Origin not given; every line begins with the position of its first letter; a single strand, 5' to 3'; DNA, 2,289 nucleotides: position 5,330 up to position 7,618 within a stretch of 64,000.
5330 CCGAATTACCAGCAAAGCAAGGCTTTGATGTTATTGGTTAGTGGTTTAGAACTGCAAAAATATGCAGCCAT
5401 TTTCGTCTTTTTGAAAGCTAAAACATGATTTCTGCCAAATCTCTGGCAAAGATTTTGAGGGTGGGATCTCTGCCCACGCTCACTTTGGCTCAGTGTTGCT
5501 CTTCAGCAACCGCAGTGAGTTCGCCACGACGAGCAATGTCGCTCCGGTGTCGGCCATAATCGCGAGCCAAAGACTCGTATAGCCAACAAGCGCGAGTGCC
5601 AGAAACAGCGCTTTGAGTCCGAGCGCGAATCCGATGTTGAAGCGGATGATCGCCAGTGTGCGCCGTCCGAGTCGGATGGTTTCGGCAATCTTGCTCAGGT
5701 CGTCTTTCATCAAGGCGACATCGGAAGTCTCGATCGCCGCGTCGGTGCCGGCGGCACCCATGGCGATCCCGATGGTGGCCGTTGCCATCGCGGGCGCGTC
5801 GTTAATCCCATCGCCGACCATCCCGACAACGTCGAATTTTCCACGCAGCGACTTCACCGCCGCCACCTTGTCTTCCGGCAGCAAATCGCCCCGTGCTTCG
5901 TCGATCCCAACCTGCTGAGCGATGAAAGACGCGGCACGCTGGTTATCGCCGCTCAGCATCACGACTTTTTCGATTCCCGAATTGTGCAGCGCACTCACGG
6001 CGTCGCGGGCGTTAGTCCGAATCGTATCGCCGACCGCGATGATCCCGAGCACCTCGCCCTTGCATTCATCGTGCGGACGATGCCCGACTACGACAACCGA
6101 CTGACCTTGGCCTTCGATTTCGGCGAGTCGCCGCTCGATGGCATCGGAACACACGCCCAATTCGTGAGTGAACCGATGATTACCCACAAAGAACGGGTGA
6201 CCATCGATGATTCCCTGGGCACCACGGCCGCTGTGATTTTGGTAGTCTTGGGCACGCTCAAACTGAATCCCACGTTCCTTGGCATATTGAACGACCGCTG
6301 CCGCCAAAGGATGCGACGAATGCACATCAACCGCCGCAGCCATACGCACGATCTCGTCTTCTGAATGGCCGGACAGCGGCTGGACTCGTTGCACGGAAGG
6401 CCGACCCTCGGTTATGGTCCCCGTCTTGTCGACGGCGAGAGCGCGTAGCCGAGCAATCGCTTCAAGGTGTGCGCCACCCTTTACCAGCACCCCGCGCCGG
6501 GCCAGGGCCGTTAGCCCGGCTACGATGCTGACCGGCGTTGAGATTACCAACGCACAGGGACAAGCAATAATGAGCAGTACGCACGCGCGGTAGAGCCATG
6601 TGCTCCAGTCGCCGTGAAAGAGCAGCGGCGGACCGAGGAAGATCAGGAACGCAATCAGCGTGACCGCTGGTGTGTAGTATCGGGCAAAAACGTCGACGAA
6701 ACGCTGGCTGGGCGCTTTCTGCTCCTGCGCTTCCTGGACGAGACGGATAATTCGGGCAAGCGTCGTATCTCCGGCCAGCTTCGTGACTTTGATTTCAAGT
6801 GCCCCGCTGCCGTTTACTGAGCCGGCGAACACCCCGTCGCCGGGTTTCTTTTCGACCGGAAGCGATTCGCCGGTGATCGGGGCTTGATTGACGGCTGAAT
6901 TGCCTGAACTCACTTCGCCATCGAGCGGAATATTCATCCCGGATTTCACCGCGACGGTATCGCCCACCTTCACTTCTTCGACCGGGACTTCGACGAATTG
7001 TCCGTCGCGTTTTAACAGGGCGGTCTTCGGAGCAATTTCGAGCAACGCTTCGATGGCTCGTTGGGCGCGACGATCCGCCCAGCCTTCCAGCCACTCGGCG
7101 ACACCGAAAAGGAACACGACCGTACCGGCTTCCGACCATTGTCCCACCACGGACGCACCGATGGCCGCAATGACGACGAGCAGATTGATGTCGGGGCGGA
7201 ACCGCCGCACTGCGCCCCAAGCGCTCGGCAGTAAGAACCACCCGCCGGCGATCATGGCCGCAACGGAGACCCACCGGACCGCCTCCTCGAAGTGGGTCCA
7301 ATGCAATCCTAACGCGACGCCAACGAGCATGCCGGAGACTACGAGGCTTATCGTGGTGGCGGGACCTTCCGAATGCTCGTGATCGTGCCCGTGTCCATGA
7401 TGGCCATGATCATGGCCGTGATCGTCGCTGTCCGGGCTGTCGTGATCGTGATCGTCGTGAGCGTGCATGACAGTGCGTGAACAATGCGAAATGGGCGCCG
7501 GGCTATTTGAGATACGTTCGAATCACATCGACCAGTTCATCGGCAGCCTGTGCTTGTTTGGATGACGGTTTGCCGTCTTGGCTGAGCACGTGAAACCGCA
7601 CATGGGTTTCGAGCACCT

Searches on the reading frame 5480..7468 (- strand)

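Call 58: search_protein_families(library=pfam, proteins=[window:5480-7468:-], max_evalue=0.00001)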
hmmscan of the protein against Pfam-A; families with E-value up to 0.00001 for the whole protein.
window:5480-7468:- (662 aa): 2 families
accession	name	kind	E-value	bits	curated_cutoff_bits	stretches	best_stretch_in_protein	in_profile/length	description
PF00122.25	E1-E2_ATPase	-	6.3e-58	195.7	28.1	1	145-325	2-181/181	E1-E2 ATPase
PF00702.32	Hydrolase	-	8.9e-32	111.5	26.4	1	342-564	2-190/191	haloacid dehalogenase-like hydrolase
